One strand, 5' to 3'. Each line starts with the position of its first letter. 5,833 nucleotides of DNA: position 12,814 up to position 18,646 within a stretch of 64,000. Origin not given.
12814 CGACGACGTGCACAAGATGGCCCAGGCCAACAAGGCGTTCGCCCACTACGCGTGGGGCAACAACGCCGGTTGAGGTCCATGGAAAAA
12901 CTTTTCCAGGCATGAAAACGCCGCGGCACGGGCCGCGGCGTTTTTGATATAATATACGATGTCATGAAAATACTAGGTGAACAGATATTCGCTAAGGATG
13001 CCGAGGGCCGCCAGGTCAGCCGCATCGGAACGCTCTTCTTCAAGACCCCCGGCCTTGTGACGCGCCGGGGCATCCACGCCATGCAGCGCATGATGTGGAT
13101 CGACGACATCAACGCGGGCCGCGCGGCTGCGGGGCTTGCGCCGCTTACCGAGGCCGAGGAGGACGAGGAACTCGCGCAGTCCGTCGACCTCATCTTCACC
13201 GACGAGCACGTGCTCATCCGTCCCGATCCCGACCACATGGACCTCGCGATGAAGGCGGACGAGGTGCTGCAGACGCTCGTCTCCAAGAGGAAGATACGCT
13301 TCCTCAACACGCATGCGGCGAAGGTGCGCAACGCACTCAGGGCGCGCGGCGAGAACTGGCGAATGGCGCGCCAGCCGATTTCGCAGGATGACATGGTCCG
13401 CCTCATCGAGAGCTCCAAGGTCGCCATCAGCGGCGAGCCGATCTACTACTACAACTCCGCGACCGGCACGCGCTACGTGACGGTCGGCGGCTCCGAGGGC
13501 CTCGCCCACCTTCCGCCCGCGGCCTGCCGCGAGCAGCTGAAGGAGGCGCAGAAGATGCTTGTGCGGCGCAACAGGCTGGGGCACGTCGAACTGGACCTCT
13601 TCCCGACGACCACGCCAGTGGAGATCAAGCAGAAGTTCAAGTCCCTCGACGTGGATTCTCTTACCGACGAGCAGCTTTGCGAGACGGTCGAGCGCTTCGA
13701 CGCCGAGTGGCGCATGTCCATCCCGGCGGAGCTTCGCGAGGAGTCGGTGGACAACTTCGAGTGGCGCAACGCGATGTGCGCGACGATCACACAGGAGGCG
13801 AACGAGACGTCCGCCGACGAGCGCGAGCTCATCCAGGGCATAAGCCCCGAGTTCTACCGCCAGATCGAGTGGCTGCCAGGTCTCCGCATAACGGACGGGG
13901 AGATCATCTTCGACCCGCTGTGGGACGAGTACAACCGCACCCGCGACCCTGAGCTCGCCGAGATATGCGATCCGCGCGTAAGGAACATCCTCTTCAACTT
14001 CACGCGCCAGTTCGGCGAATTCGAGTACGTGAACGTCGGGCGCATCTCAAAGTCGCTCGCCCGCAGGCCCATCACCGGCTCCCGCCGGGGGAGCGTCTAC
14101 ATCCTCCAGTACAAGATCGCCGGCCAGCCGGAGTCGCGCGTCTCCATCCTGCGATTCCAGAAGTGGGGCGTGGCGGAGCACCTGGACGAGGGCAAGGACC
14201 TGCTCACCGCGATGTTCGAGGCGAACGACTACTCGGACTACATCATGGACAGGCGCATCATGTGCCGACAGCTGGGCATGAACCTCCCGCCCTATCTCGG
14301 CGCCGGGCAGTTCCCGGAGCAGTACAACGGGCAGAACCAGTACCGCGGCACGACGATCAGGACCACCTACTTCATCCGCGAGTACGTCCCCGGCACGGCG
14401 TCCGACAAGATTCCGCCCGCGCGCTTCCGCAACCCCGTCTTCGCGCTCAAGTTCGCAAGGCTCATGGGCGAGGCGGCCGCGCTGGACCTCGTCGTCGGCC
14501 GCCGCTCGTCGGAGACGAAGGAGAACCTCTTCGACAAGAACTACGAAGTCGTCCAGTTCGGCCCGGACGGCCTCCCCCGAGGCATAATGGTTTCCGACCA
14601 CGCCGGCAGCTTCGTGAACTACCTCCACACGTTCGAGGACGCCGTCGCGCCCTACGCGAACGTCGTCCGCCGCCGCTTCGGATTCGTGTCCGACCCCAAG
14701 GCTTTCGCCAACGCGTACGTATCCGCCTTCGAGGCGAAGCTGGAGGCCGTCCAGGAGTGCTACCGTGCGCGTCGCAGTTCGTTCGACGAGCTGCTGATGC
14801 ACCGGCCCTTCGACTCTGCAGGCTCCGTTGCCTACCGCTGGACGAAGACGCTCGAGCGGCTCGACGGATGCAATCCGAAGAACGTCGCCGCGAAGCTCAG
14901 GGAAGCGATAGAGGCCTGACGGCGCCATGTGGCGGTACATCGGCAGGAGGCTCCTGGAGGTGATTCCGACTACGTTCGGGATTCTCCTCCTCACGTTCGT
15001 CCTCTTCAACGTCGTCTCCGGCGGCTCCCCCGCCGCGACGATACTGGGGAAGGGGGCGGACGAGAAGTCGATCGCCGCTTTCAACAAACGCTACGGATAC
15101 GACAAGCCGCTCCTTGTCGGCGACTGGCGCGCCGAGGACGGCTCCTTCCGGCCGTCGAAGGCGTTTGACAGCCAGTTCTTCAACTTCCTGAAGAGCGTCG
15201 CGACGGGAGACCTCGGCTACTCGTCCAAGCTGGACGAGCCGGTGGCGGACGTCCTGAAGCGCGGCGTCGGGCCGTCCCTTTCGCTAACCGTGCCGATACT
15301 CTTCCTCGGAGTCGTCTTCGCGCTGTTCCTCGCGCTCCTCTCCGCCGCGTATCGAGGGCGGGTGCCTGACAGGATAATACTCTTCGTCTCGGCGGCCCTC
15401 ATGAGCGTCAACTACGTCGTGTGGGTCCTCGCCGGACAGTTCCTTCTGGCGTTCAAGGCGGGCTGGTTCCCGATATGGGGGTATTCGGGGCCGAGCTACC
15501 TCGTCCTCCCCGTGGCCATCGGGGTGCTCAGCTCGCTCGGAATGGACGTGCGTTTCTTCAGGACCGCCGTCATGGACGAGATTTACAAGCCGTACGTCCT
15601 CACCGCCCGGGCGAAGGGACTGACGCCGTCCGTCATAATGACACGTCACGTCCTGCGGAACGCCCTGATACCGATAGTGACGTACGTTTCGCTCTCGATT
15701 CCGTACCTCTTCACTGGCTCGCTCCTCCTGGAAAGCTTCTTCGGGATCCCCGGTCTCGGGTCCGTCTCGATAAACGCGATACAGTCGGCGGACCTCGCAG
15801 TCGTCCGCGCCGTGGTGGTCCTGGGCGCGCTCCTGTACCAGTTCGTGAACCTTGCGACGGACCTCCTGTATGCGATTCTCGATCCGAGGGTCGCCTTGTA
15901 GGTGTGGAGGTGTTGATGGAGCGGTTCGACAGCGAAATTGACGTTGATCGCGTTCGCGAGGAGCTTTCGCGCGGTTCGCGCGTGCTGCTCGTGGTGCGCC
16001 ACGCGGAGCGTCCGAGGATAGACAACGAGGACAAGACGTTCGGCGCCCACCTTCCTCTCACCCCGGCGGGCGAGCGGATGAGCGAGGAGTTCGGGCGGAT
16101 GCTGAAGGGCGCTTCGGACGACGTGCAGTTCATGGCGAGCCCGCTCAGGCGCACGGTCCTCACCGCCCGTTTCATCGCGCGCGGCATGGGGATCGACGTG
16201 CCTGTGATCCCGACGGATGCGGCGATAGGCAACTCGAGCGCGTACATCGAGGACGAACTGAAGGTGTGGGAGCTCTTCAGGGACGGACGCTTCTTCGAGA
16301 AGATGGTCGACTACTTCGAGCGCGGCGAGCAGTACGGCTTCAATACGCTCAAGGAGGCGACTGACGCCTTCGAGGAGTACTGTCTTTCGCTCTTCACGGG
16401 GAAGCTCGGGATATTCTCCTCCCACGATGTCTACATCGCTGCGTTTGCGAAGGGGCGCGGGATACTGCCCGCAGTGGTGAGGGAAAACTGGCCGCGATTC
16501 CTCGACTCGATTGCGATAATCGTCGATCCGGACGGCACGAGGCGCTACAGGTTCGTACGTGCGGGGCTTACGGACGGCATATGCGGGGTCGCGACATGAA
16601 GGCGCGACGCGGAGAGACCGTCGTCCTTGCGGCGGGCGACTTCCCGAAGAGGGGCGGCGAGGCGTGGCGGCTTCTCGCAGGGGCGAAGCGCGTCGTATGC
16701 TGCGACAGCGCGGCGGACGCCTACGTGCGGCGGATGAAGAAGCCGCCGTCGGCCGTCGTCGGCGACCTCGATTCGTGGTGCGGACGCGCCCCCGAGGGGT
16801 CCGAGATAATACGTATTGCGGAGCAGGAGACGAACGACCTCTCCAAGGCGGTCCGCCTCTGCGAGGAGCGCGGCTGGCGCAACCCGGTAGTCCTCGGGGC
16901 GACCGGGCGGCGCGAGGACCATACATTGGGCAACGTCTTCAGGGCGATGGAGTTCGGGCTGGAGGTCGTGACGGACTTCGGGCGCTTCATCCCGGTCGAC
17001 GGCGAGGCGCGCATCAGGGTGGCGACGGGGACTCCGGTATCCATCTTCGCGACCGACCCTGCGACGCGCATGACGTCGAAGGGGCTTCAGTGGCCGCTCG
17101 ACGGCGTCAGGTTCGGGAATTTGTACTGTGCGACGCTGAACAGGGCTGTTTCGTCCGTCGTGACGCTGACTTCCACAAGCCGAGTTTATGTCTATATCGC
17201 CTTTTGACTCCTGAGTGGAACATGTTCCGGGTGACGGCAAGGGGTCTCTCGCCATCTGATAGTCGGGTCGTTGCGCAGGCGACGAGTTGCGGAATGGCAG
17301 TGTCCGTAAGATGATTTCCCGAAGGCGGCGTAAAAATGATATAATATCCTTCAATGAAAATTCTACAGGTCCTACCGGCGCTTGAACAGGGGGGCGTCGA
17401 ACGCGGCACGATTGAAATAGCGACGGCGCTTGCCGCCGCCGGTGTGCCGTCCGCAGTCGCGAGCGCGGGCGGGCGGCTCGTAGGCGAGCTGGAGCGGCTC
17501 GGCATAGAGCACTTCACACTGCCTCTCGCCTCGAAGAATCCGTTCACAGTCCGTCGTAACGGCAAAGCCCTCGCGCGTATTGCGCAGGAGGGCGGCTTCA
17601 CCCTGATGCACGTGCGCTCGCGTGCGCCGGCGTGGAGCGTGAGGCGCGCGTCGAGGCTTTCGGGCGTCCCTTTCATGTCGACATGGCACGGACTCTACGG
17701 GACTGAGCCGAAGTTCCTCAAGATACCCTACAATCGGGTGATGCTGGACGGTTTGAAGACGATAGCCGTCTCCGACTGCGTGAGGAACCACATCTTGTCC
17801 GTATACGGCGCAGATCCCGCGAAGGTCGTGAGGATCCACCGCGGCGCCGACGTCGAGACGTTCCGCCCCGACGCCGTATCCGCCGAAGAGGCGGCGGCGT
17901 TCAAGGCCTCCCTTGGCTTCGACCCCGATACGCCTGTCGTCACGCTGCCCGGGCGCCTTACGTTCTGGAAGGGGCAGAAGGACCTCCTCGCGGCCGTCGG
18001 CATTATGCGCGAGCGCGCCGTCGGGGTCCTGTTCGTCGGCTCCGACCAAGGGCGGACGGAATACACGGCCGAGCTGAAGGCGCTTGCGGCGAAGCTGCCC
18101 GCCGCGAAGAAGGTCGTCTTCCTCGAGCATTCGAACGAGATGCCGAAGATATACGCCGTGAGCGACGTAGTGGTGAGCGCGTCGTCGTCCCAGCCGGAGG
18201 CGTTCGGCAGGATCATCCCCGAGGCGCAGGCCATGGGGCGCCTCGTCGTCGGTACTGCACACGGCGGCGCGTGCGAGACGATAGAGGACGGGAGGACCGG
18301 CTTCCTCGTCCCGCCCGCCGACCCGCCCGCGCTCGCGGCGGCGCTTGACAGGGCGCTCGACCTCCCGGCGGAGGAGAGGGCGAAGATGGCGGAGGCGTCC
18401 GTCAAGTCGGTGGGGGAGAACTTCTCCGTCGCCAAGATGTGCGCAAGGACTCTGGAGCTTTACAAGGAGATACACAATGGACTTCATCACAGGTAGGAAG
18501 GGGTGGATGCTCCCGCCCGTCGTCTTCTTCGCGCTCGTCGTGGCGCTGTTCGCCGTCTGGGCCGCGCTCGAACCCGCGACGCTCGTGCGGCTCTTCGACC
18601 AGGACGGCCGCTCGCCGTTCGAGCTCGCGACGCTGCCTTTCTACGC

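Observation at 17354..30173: lic-like phospho-alcohol decoration pathway embedded in a translationally coupled glycan cluster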

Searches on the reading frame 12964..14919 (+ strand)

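Call 7: search_protein_families(library=pfam, proteins=[window:12964-14919:+], max_evalue=0.01)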
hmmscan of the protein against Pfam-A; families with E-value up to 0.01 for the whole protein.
window:12964-14919:+ (651 aa): 0 families

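Call 29: search_protein_families(library=pfam, proteins=[window:12964-14919:+], max_evalue=10)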
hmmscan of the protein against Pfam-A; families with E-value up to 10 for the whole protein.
window:12964-14919:+ (651 aa): 2 families
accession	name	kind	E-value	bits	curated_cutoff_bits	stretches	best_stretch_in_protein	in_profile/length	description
PF15014.12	CLN5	-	0.017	15.2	27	1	480-538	41-99/302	Ceroid-lipofuscinosis neuronal protein 5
PF02381.23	MraZ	-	0.13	12.7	23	1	244-262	9-27/72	MraZ protein, putative antitoxin-like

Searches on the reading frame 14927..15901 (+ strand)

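Call 7: search_protein_families(library=pfam, proteins=[window:14927-15901:+], max_evalue=0.01)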
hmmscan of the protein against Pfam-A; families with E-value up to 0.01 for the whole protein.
window:14927-15901:+ (324 aa): 2 families
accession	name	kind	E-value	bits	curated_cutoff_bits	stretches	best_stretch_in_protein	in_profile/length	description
PF00528.27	BPD_transp_1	-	6.2e-30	104.7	26.4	1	133-322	2-182/184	Binding-protein-dependent transport system inner membrane component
PF19300.4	BPD_transp_1_N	-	0.00021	21.9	23.8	1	1-120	1-113/114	Binding-prot-dependent transport system membrane comp, N-term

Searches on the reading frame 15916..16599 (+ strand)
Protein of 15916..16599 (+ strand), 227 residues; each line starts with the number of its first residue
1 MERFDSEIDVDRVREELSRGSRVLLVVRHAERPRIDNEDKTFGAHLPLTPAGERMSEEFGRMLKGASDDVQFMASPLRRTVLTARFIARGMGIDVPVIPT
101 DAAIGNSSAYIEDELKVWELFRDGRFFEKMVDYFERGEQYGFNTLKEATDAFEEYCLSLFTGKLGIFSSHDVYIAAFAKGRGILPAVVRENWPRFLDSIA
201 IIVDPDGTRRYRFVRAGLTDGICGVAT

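Call 7: search_protein_families(library=pfam, proteins=[window:15916-16599:+], max_evalue=0.01)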
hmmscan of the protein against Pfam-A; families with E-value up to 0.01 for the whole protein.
window:15916-16599:+ (227 aa): 1 family
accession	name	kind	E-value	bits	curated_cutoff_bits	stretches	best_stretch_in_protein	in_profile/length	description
PF00300.27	His_Phos_1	-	3.2e-09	37.2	21.7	1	24-96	1-72/194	Histidine phosphatase superfamily (branch 1)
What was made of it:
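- Checked: Junction 16596 joins a histidine phosphatase gene and a thiamin pyrophosphokinase gene in an unrelated upstream unit (call 7).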

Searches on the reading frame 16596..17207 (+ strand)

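Call 7: search_protein_families(library=pfam, proteins=[window:16596-17207:+], max_evalue=0.01)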
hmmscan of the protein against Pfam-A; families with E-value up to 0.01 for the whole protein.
window:16596-17207:+ (203 aa): 3 families
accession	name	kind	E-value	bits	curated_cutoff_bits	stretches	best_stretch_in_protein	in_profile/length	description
PF04263.21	TPK_catalytic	-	2e-17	63.6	30.7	1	25-119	3-103/113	Thiamin pyrophosphokinase, catalytic domain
PF21275.2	Thi_PPkinase_C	-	1.5e-10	41.2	27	1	129-200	1-69/69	Thiamin pyrophosphokinase, substrate-binding domain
PF04265.19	TPK_B1_binding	-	0.0027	17.7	22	1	144-178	10-47/67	Thiamin pyrophosphokinase, vitamin B1 binding domain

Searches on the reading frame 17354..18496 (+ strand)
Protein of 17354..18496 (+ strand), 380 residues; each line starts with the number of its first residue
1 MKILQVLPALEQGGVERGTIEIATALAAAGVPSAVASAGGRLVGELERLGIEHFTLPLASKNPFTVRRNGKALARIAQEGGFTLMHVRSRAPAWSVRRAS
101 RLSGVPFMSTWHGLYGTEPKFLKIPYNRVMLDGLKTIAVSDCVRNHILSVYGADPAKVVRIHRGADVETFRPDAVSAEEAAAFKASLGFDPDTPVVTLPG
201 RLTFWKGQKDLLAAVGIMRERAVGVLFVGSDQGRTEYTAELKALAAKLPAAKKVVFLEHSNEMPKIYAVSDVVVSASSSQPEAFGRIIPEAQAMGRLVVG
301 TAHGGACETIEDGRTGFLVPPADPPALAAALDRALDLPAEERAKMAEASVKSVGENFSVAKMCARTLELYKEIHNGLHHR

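Call 6: search_protein_families(library=pfam, proteins=[window:17354-18496:+], max_evalue=0.01)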
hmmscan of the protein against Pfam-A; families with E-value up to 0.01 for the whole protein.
window:17354-18496:+ (380 aa): 5 families
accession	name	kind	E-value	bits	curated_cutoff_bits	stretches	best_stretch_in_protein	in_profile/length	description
PF00534.26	Glycos_transf_1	-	6.1e-29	101.2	26.4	1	183-349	5-169/172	Glycosyl transferases group 1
PF13692.12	Glyco_trans_1_4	-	6.9e-26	91.6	27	1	194-335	2-140/142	Glycosyl transferases group 1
PF13439.12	Glyco_transf_4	-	1.3e-21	77.8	28.5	1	13-168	2-169/170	Glycosyltransferase Family 4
PF13579.12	Glyco_trans_4_4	-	2.3e-11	44.8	29.7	1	13-164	1-158/158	Glycosyl transferase 4-like domain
PF13477.12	Glyco_trans_4_2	-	0.00051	20.7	23.4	1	19-138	13-136/139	Glycosyl transferase 4-like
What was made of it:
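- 17354..18496 (+): G5, GT4 glycosyltransferase (380 aa). call 6: Glycos_transf_1 101 bits, Glyco_transf_4 78 bits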

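Call 8: search_protein_families(library=ncbifam, proteins=[window:17354-18496:+], max_evalue=0.01)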
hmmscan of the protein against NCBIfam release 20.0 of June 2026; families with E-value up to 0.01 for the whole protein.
window:17354-18496:+ (380 aa): 38 families (the best 25 are shown)
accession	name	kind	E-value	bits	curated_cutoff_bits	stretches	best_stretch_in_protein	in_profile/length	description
TIGR03449.1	mycothiol_MshA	equivalog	7.6e-31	107.4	462.5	1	135-373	167-403/406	D-inositol-3-phosphate glycosyltransferase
TIGR02149.1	glgA_Coryne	subfamily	3.2e-27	95.7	302.4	1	135-373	147-390/391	glycogen synthase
NF041876.1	EPS_EpsE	equivalog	1.5e-25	90.3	400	1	69-361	101-384/389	exopolysaccharide biosynthesis GT4 family glycosyltransferase EpsE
TIGR03088.1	stp2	hypoth_equivalog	3.9e-22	78.8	409.05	1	6-372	7-372/374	TIGR03088 family PEP-CTERM/XrtA system glycosyltransferase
TIGR04063.1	stp3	hypoth_equivalog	1.2e-18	67.2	442.05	1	139-373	164-395/397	TIGR04063 family PEP-CTERM/XrtA system glycosyltransferase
TIGR03999.1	thiol_BshA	equivalog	1.2e-17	63.9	273.7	1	105-373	114-373/375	N-acetyl-alpha-D-glucosaminyl L-malate synthase BshA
TIGR02095.1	glgA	subfamily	6e-16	58.2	328.45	1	178-373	277-477/477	glycogen/starch synthase, ADP-glucose type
TIGR04047.1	MSMEG_0565_glyc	hypoth_equivalog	4.5e-14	52.3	259.85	1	19-372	18-373/373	MSMEG_0565 family glycosyltransferase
NF053787.1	GlcN_PG_synth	equivalog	5.8e-13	48.4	480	1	162-374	170-360/361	N-acetylglucosaminyl phosphatidylglycerol synthase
NF001901.0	PRK00654.1-5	equivalog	7.6e-12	44.4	649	1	179-373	301-491/502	glycogen synthase GlgA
NF012028.0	PRK15484.1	subfamily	7.4e-11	41.8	618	1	174-365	174-370/380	lipopolysaccharide N-acetylglucosaminyltransferase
NF011726.0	PRK15179.1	equivalog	4.1e-10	38.6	733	1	237-371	559-692/694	Vi polysaccharide biosynthesis protein TviE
NF038229.1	Glyco4_Geo_Pelo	equivalog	6.2e-09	35.3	400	1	175-373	142-336/338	GPMC system family 4 glycosyltransferase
NF041139.1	TreT_Thcocales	equivalog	1.1e-08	34.2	775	1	186-372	222-411/412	trehalose synthase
NF001903.0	PRK00654.2-2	equivalog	7.1e-08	31.5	616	1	191-374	294-479/482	glycogen synthase GlgA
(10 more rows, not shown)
